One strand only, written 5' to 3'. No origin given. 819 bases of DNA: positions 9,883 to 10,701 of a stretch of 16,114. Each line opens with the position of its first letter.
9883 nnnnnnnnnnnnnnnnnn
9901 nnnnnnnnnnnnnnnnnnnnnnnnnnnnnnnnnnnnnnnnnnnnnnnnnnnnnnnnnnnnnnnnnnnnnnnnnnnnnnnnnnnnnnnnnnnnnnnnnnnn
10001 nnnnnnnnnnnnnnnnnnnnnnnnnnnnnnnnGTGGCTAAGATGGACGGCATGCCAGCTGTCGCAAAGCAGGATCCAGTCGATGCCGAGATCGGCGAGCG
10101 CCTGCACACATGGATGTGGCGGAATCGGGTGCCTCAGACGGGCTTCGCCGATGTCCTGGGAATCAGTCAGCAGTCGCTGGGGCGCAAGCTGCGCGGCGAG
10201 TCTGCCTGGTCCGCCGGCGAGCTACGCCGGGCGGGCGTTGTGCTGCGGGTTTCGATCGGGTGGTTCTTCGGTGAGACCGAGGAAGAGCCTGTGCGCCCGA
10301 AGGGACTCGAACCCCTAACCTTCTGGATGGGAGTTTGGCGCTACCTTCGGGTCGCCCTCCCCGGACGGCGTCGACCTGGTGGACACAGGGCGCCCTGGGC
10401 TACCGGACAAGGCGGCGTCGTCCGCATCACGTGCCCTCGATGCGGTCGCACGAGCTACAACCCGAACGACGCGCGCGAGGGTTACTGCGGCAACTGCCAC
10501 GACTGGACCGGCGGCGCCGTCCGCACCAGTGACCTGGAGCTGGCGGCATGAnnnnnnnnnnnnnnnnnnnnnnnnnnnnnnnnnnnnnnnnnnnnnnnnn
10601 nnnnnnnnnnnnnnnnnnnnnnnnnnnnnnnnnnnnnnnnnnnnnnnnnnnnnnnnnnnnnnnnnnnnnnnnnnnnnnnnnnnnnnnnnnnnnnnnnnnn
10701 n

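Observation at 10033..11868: Candidate attP (tRNA 3' fragment) lies inside the repressor ORF, upstream of int: an integration-dependent immunity-type switch with extra parts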

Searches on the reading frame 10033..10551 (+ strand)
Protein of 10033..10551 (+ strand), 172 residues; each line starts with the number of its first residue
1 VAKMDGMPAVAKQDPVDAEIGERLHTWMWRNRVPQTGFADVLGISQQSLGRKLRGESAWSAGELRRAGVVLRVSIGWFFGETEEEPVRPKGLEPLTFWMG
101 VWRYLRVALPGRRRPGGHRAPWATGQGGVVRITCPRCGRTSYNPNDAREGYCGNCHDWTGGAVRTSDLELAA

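Call 5: search_protein_families(library=pfam, proteins=[window:10033-10551:+], max_evalue=0.1)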
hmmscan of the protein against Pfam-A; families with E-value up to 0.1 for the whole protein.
window:10033-10551:+ (172 aa): 8 families
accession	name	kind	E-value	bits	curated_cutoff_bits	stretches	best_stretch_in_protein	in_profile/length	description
PF08667.16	BetR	-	1.2e-05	25.9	21.6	1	20-89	10-79/148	BetR domain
PF01907.25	Ribosomal_L37e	-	0.0028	18.1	27.6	1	131-153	15-37/53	Ribosomal protein L37e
PF13560.12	HTH_31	-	0.013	16.2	27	1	19-74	1-57/64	Helix-turn-helix domain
PF05339.17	DUF739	-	0.026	15.1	27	1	35-72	19-56/69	Protein of unknown function (DUF739)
PF01381.28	HTH_3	-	0.031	14.8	23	1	35-78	12-55/55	Helix-turn-helix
PF24445.1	DUF7564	-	0.034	15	32.2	1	130-159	4-34/76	Family of unknown function (DUF7564)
PF02376.21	CUT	-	0.034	14.6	24.4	1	19-60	9-51/79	CUT domain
PF23477.1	zf_Tbcl_2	-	0.078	13.1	27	0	130-156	4-33/37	Probable treble clef zinc finger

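Call 8: search_dna_similar(query=window:10033-10551:+, collection=phages, mode=protein, max_rows=40, max_evalue=0.001)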
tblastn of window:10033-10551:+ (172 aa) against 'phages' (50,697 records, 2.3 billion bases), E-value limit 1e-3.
Records with a match: 50; places in all: 50; records where one place covers at least 80% of the query: 0.
Best place of each record, by identity: 80-90% 3; <60% 47.
By first word of the organism name: Arthrobacter 41; Gordonia 3; Mycobacterium 3; Microbacterium 3.
By host as written in the record: Arthrobacter sp. ATCC 21022 39; Gordonia terrae 3612 3; Microbacterium paraoxydans NWU1 3; Mycobacterium smegmatis mc2 155 2; Arthrobacter globiformis B-2979 2; Mycolicibacterium smegmatis mc^2 155 (synonym: Mycobacterium smegmatis) 1.
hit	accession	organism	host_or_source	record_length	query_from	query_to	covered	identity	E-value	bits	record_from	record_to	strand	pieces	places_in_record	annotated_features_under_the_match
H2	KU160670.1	Arthrobacter phage Toulouse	Arthrobacter sp. ATCC 21022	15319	11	108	57%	34.7%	2e-5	49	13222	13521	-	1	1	20: helix-turn-helix DNA binding domain protein | 19: hypothetical protein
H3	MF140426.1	Arthrobacter phage Seume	Arthrobacter sp. ATCC 21022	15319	11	108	57%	34.7%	2e-5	49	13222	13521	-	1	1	21: helix-turn-helix DNA binding domain protein | 20: hypothetical protein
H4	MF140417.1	Arthrobacter phage Link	Arthrobacter sp. ATCC 21022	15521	11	108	57%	34.7%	2e-5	49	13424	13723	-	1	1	21: helix-turn-helix DNA binding domain protein | 20: hypothetical protein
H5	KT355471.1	Arthrobacter phage Decurro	Arthrobacter sp. ATCC 21022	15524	11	108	57%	34.7%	2e-5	49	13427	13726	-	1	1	helix-turn-helix DNA binding domain protein | hypothetical protein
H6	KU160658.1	Arthrobacter phage Muttlie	Arthrobacter sp. ATCC 21022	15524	11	108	57%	34.7%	2e-5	49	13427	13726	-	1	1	21: helix-turn-helix DNA binding domain protein | 20: hypothetical protein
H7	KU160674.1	Arthrobacter phage Yank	Arthrobacter sp. ATCC 21022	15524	11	108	57%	34.7%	2e-5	49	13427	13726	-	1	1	21: helix-turn-helix DNA binding domain protein | 20: hypothetical protein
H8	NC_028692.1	Arthrobacter phage Decurro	Arthrobacter sp. ATCC 21022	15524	11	108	57%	34.7%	2e-5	49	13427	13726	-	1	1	transcriptional repressor | HTH DNA binding protein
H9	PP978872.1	Arthrobacter phage Sourignavong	Arthrobacter sp. ATCC 21022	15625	11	108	57%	34.7%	2e-5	49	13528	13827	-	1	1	22: helix-turn-helix DNA binding domain | 21: helix-turn-helix DNA binding domain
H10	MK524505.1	Gordonia phage Dogfish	Gordonia terrae 3612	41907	4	94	53%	33.3%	7e-7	54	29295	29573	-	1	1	33: immunity repressor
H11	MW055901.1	Gordonia phage Bunker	Gordonia terrae 3612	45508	9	94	50%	35.1%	5e-8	57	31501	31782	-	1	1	38: immunity repressor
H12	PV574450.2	Mycobacterium Phage WST1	Mycolicibacterium smegmatis mc^2 155 ...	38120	9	86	45%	38.1%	5e-5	48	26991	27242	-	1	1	immunity repressor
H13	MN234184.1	Mycobacterium phage IdentityCrisis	Mycobacterium smegmatis mc2 155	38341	9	86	45%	38.1%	5e-5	48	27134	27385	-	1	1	36: immunity repressor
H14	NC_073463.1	Mycobacterium phage IdentityCrisis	Mycobacterium smegmatis mc2 155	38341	9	86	45%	38.1%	5e-5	48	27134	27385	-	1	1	36: immunity repressor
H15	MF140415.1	Arthrobacter phage KylieMac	Arthrobacter sp. ATCC 21022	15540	11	90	47%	35.0%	2e-4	47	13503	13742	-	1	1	22: helix-turn-helix DNA binding domain protein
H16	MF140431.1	Arthrobacter phage Taj14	Arthrobacter sp. ATCC 21022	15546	11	90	47%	35.0%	2e-4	47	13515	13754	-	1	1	21: helix-turn-helix DNA binding domain protein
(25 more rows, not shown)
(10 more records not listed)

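Call 12: find_homologous_proteins(query=window:10033-10548:+)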
Query window:10033-10548:+ (172 aa): 48 proteins with E <= 0.001 among 260 candidates.
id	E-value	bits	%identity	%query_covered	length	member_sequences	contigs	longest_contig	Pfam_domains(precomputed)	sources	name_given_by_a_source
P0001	8.2e-75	268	78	97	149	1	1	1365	PF08667.17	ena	-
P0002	2.6e-72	260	78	98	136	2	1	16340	PF08667.17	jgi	jgi:transcriptional regulator with XRE-family HTH domain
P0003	6.1e-57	210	94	58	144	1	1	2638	PF08667.17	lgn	-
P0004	2.5e-56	208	88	61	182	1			PF08667.17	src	-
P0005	1.5e-54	202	65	97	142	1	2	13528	PF08667.17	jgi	jgi:ribosomal protein L37E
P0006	3.2e-46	175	79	60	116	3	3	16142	PF08667.17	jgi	jgi:hypothetical protein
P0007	1.8e-45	173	81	56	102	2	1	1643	PF08667.17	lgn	-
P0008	5.9e-45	171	85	53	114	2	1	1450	PF08667.17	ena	-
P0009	1.9e-43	166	74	62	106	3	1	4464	PF08667.17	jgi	jgi:transcriptional regulator with XRE-family HTH domain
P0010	4.1e-43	165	79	56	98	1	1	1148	PF08667.17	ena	-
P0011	4.1e-40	155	68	67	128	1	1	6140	PF08667.17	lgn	-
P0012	6.8e-40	154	50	97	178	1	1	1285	PF01381.29,PF13560.13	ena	-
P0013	9.6e-39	151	71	55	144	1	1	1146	PF08667.17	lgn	-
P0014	1.6e-38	150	72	56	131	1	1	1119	PF13560.13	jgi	jgi:transcriptional regulator with XRE-family HTH domain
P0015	1.7e-37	147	57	74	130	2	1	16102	PF01381.29,PF08667.17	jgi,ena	-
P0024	1.3e-12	65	81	21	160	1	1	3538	-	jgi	jgi:ribosomal protein L37E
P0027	1.2e-11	62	68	23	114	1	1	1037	-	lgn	-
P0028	1.9e-11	62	90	17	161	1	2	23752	-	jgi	jgi:hypothetical protein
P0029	2.0e-11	62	87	17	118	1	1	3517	-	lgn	-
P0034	1.3e-10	59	87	17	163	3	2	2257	-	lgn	-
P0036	2.3e-10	58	66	24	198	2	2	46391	-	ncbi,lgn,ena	-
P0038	3.7e-10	57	87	17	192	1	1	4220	-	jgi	jgi:hypothetical protein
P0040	3.8e-10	57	84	19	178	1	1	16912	-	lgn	-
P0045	4.7e-9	54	78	19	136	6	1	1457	-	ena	-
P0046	2.2e-8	52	80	17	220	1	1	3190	-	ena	-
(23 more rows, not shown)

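Call 16: find_encoding_contigs(protein=P0002, flank=10000, max_places=3)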
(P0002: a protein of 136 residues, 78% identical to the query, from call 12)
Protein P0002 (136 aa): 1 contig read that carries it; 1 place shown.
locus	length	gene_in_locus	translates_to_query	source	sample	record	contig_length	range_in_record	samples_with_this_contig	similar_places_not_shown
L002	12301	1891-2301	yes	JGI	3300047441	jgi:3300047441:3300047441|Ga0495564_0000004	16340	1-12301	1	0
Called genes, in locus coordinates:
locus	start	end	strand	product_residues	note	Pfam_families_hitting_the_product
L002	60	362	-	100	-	-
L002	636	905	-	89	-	-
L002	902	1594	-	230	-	-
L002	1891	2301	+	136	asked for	PF08667:BetR (weak)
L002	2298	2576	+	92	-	-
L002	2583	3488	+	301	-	PF02899:Phage_int_SAM_1 (weak), PF00589:Phage_integrase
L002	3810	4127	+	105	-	-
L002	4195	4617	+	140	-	PF00376:MerR (faint), PF12728:HTH_17 (weak)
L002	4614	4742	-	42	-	-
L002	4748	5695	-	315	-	PF01510:Amidase_2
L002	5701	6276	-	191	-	-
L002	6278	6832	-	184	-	-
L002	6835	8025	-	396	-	-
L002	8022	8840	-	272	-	-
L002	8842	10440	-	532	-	PF01442:Apolipoprotein (faint)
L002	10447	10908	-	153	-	-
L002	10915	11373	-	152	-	-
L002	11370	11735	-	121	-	-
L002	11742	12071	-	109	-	-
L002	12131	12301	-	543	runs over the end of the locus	PF25209:Phage_capsid_4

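Call 17: find_encoding_contigs(protein=P0006, flank=10000, max_places=3)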
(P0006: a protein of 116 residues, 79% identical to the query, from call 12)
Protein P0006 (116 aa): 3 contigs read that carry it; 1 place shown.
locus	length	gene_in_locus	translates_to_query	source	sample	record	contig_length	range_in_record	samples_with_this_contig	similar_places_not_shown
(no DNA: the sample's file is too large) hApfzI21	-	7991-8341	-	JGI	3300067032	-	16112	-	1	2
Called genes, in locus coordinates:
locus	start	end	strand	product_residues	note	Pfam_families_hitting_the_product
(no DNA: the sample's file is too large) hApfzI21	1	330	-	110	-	?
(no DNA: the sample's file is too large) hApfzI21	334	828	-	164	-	-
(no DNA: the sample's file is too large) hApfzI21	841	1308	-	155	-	-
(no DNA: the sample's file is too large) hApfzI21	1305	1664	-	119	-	-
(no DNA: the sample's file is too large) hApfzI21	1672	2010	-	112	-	-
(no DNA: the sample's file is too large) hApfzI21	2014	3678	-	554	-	-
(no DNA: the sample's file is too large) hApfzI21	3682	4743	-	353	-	PF04860:Phage_portal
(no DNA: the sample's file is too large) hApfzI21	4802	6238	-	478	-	-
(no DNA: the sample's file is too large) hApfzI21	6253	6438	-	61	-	-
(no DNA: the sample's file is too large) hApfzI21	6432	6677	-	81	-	PF01844:HNH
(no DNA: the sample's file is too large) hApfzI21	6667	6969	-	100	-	-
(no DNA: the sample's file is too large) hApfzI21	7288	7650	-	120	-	-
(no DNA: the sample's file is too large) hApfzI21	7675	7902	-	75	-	PF12728:HTH_17 (weak)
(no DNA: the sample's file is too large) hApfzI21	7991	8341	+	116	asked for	PF08667:BetR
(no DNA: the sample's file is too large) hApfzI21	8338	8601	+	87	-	-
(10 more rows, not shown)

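Call 18: find_encoding_contigs(protein=P0015, flank=10000, max_places=3)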
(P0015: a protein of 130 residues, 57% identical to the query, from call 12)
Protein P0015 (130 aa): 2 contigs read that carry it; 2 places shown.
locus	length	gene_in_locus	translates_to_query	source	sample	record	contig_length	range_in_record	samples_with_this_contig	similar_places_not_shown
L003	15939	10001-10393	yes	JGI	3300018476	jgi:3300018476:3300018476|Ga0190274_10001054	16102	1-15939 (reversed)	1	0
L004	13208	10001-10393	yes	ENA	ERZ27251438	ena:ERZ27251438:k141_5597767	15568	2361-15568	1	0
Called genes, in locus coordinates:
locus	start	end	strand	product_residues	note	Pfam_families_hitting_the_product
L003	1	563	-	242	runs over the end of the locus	?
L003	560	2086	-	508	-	PF01442:Apolipoprotein (weak)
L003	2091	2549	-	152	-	-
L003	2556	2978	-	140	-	-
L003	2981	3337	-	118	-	-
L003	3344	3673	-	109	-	-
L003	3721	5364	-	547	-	PF25209:Phage_capsid_4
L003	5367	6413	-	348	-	PF04860:Phage_portal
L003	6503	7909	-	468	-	-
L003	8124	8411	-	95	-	-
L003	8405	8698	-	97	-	PF01844:HNH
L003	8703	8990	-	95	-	-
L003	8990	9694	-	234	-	-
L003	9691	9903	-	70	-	PF12728:HTH_17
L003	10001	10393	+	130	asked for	PF08667:BetR (weak), PF01381:HTH_3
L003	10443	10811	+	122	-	-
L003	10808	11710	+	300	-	PF00589:Phage_integrase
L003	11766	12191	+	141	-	PF12728:HTH_17 (weak)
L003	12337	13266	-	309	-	PF01510:Amidase_2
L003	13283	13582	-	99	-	-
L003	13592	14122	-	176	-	-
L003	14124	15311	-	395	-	-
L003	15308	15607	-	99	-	-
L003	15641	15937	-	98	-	?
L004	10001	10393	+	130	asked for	PF08667:BetR (weak), PF01381:HTH_3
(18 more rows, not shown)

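Call 19: find_related_loci(query=A1, collection=viral_contigs, flank=10000)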
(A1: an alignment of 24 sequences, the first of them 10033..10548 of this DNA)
Query A1 (172 aa) in viral_contigs; peptide patterns used: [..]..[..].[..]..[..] (x = any residue, [..] = any of these).
313 stretches matched a pattern; 38 encode a relative of the query (tblastn E <= 1e-3); 38 distinct loci.
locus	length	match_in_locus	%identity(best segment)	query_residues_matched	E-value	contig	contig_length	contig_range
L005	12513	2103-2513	55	6-172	2e-43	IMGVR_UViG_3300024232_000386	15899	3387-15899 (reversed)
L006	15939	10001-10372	57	7-133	6e-38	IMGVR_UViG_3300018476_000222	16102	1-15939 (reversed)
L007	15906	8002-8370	57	6-131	2e-36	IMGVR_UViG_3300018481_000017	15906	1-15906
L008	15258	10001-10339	58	7-117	3e-33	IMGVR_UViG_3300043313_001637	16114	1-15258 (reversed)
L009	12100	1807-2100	58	7-102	5e-31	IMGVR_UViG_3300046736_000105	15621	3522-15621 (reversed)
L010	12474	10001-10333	50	7-117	2e-28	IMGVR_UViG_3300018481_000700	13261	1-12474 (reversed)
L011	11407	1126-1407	53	3-98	1e-27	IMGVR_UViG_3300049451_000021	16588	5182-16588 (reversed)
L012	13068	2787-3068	38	17-102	1e-14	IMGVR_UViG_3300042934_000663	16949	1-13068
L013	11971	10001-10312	35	17-97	3e-11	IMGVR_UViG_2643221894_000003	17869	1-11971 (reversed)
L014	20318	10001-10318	32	1-101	8e-10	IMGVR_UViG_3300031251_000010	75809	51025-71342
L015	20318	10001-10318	32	1-101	6e-10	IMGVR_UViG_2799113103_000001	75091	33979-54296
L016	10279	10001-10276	34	14-97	3e-9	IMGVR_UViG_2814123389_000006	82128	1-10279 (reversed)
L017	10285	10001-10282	34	14-97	1e-8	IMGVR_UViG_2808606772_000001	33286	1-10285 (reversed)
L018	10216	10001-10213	39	20-97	2e-8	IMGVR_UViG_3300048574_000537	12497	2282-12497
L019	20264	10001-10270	32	23-101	2e-8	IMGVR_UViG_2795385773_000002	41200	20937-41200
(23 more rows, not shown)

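Call 41: search_dna_similar(query=L002:2298-2576:+, collection=phages, mode=protein, max_evalue=0.01, max_rows=15, rows=spread)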
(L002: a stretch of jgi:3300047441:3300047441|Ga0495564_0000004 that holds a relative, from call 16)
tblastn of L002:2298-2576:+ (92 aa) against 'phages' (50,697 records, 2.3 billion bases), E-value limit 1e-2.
No match.

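Call 43: search_protein_families(library=phrogs, proteins=[window:10033-10551:+, P0028, P0040, L002:2298-2576:+, L005:2746-3051:+], max_evalue=0.01)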
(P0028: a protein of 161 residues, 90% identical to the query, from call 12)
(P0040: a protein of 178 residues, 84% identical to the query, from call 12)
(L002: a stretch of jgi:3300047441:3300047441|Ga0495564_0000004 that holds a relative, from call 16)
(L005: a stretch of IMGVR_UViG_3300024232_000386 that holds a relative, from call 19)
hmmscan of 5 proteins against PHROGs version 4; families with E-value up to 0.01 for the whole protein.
window:10033-10551:+ (172 aa): 6 families
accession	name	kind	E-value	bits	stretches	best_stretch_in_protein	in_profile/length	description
phrog_2328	-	transcription regulation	9.4e-14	52.3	1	11-103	11-107/128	transcriptional repressor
phrog_4583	-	transcription regulation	2.1e-06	28.7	1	16-84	7-75/81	transcriptional repressor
phrog_4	-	transcription regulation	5.9e-06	26.5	1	17-86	130-199/400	transcriptional repressor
phrog_3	-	transcription regulation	0.00079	20.3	1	18-88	87-155/430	transcriptional repressor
phrog_2439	-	transcription regulation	0.0014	18.6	1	21-85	9-71/367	transcriptional regulator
phrog_8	-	transcription regulation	0.0037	17.7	1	19-87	161-224/346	transcriptional regulator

P0028 (161 aa): 0 families

P0040 (178 aa): 0 families

L002:2298-2576:+ (92 aa): 0 families

L005:2746-3051:+ (101 aa): 0 families

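Call 49: search_protein_families(library=pfam, proteins=[P0028, P0034, P0036, P0040, P0046, P0024, P0038, P0045, P0027, P0029], max_evalue=0.1)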
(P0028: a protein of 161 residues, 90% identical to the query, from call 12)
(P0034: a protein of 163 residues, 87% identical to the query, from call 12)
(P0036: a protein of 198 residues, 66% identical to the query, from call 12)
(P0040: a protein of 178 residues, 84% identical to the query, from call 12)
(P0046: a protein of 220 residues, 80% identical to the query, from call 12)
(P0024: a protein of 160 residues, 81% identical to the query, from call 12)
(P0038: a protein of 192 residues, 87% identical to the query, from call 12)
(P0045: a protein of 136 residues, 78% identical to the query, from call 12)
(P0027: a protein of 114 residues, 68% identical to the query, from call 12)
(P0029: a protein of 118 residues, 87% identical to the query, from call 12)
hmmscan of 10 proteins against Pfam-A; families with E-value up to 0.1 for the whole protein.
P0028 (161 aa): 1 family
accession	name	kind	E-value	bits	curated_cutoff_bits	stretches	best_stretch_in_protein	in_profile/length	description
PF24445.1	DUF7564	-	0.025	15.4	32.2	1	8-34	6-33/76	Family of unknown function (DUF7564)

P0034 (163 aa): 2 families
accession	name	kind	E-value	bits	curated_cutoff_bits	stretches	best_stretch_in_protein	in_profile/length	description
PF01907.25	Ribosomal_L37e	-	0.0015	19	27.6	1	6-27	16-37/53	Ribosomal protein L37e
PF24445.1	DUF7564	-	0.05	14.4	32.2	1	1-32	1-33/76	Family of unknown function (DUF7564)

P0036 (198 aa): 2 families
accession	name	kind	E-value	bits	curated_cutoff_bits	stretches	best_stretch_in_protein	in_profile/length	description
PF24445.1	DUF7564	-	0.016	16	32.2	1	14-51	6-43/76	Family of unknown function (DUF7564)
PF01907.25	Ribosomal_L37e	-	0.017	15.7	27.6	1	15-35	17-37/53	Ribosomal protein L37e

P0040 (178 aa): 1 family
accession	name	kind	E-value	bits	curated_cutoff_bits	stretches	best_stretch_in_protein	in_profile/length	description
PF13824.12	zf-Mss51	-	0.024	15.3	27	0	2-14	14-26/55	Zinc-finger of mitochondrial splicing suppressor 51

P0046 (220 aa): 0 families

P0024 (160 aa): 9 families
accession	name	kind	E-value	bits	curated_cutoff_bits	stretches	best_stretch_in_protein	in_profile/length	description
PF01907.25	Ribosomal_L37e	-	0.0022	18.5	27.6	1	124-148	15-36/53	Ribosomal protein L37e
PF12760.12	Zn_ribbon_IS1595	-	0.0059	17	25.4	0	25-36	16-27/46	Transposase zinc-ribbon domain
PF14319.11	Zn_Tnp_IS91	-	0.018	15.4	26.3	0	29-59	58-88/90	Transposase zinc-binding domain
PF24445.1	DUF7564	-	0.036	14.9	32.2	1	125-155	6-37/76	Family of unknown function (DUF7564)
PF23477.1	zf_Tbcl_2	-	0.038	14.1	27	0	124-149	5-33/37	Probable treble clef zinc finger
PF07282.18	Cas12f1-like_TNB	-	0.044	14.4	26.3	0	124-149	28-47/60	Cas12f1-like, TNB domain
PF09723.15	Zn_ribbon_8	-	0.05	14.1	34.4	0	25-36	24-35/41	Zinc ribbon domain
PF13878.12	zf-C2H2_3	-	0.063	13.5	27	0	124-139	13-27/40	zinc-finger of acetyl-transferase ESCO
PF18439.7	zf_UBZ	-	0.072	13.2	25.6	0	124-132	2-10/32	Ubiquitin-Binding Zinc Finger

P0038 (192 aa): 1 family
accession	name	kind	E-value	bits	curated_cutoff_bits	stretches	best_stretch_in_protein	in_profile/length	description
PF23920.1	DUF7259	-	0.08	13.3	27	0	128-145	43-60/77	Domain of unknown function (DUF7259)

P0045 (136 aa): 1 family
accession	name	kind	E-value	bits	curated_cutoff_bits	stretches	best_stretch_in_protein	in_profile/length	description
PF01907.25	Ribosomal_L37e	-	0.046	14.2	27.6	1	6-27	17-38/53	Ribosomal protein L37e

P0027 (114 aa): 3 families
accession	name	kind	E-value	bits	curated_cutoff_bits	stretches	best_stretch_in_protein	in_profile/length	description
PF24445.1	DUF7564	-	0.0013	19.5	32.2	1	1-36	1-37/76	Family of unknown function (DUF7564)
PF01907.25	Ribosomal_L37e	-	0.0014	19.1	27.6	1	5-29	15-36/53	Ribosomal protein L37e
PF01599.25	Ribosomal_S27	-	0.039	14.3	22.3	1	7-30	19-42/44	Ribosomal protein S27a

P0029 (118 aa): 4 families
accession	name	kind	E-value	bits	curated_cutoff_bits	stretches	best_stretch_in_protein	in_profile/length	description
PF01907.25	Ribosomal_L37e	-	0.00019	21.8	27.6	1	11-36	14-36/53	Ribosomal protein L37e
PF24445.1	DUF7564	-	0.0028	18.5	32.2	1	11-44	4-38/76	Family of unknown function (DUF7564)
PF19474.4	DUF6011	-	0.071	13.1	26.6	0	8-21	4-17/37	Family of unknown function (DUF6011)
PF10122.14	Zn_ribbon_Com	-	0.083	12.8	22.9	0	8-19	20-31/52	Mu-like prophage protein Com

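Call 55: find_related_loci(query=A1, collection=genome_contigs, flank=10000)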
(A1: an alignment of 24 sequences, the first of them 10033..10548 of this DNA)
Query A1 (172 aa) in genome_contigs; peptide patterns used: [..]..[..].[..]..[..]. (x = any residue, [..] = any of these).
600 stretches matched a pattern (row limit reached: there are more); 2 encode a relative of the query (tblastn E <= 1e-3); 2 distinct loci.
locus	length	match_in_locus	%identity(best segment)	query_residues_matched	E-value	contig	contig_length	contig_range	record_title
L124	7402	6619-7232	43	80-142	1e-6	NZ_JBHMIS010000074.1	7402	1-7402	Micromonospora sp. LOL_024 contig00074, whole genome shotgun sequence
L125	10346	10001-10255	31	20-97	3e-6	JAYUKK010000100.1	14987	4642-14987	MAG: Microbacterium sp. isolate GFS_9244 GFS_9244_99, whole genome shotgun sequence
